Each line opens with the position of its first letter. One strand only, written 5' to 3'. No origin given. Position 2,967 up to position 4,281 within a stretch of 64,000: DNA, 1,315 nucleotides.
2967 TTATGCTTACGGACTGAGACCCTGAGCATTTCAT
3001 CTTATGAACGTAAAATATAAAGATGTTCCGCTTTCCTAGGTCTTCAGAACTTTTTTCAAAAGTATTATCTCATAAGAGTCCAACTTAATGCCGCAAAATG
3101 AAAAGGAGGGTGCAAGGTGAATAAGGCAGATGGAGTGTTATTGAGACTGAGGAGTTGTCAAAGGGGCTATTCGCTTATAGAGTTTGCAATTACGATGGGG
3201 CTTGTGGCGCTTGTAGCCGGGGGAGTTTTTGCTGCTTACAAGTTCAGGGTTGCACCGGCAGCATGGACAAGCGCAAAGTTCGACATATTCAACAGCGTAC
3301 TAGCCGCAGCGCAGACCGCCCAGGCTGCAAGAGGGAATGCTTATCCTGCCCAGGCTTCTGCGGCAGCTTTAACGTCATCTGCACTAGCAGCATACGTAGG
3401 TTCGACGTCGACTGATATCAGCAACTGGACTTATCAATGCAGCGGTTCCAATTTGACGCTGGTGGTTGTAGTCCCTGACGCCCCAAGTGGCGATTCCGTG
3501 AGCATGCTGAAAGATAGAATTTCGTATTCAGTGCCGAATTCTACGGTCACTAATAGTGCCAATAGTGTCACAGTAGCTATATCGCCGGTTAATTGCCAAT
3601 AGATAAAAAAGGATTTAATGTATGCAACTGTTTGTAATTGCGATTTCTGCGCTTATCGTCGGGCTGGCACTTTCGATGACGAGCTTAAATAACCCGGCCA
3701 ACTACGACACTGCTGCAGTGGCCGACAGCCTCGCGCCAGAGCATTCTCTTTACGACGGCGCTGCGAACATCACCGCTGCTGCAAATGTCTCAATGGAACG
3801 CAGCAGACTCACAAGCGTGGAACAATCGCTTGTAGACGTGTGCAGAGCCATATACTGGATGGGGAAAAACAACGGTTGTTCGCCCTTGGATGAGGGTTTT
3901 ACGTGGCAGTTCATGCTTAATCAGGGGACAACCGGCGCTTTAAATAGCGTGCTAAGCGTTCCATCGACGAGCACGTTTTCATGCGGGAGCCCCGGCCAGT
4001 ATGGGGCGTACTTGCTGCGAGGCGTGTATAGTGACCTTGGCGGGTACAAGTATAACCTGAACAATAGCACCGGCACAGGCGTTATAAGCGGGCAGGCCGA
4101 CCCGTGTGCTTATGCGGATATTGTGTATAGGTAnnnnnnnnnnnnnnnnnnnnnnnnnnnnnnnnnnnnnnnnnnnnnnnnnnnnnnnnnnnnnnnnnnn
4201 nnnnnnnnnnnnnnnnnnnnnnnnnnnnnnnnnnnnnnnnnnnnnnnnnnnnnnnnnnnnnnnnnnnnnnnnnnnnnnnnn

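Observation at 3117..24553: Chimeric type IV pilus / F-G-type T4SS transfer block without a recognisable envelope-spanning core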

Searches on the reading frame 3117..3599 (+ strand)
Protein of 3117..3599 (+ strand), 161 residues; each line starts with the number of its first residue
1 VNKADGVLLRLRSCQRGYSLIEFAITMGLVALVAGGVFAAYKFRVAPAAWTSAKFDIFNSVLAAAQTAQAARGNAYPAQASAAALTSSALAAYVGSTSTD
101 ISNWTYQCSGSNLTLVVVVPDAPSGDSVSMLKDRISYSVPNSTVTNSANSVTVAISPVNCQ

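Call 3: search_protein_families(library=pfam, max_evalue=0.01, proteins=[window:3117-3599:+])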
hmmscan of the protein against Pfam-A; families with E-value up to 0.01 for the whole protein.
window:3117-3599:+ (161 aa): 1 family
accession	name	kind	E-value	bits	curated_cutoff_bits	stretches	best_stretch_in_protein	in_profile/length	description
PF07963.17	N_methyl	-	4.8e-05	23.2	21.2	1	12-38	1-27/27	Prokaryotic N-terminal methylation motif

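Call 10: search_protein_families(library=ncbifam, max_evalue=0.1, proteins=[window:3117-3599:+])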
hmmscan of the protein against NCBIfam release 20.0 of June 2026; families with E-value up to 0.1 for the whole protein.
window:3117-3599:+ (161 aa): 5 families
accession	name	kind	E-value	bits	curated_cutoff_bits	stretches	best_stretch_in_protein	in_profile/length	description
TIGR02532.1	IV_pilin_GFxxxE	domain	0.0018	18.1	16.3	1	15-37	1-23/24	prepilin-type N-terminal cleavage/methylation domain-containing protein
NF007862.0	PRK10574.1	equivalog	0.0034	17.5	138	1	14-100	3-88/145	prepilin peptidase-dependent pilin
NF038267.1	amidase_AmiC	exception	0.0035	16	700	1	15-98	219-298/407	N-acetylmuramoyl-L-alanine amidase AmiC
NF007800.0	PRK10506.1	equivalog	0.036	13.9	158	1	14-53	7-47/163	prepilin peptidase-dependent protein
TIGR01708.2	typeII_sec_gspH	equivalog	0.075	13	80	1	15-54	1-40/169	type II secretion system minor pseudopilin GspH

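Call 73: search_solved_structures(query=window:3117-3599:+, max_evalue=1)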
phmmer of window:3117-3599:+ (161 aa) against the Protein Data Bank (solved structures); distinct sequences matched with E-value up to 1: 2.
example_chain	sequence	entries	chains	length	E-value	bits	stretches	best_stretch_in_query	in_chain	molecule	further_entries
7tgg_A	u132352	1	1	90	0.3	14.5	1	7-77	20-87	Geopilin domain 1 protein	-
8uhf_A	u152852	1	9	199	0.42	14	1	19-118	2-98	Toxin co-regulated pilin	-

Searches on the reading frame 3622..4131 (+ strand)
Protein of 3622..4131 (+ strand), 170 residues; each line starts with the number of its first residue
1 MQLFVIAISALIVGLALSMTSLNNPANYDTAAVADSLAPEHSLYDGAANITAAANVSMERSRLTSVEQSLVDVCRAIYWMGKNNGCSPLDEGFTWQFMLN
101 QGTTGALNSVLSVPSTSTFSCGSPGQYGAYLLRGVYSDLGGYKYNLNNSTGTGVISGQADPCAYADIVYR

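Call 3: search_protein_families(library=pfam, max_evalue=0.01, proteins=[window:3622-4131:+])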
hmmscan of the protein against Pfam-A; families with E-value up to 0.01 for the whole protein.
window:3622-4131:+ (170 aa): 0 families

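Call 10: search_protein_families(library=ncbifam, max_evalue=0.1, proteins=[window:3622-4131:+])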
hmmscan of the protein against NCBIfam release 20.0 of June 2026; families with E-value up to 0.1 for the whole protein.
window:3622-4131:+ (170 aa): 1 family
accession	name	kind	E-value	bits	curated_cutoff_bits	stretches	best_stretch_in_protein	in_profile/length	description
NF009622.0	PRK13128.1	equivalog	0.0038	15.8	443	1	68-131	211-274/518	D-aminopeptidase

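Call 19: search_protein_families(library=pfam, max_evalue=10, proteins=[window:3622-4131:+])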
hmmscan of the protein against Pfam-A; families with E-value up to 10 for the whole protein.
window:3622-4131:+ (170 aa): 1 family
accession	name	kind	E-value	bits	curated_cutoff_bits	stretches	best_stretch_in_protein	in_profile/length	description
PF15486.11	DUF4644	-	0.012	15.8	27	1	78-112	67-103/161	Domain of unknown function (DUF4644)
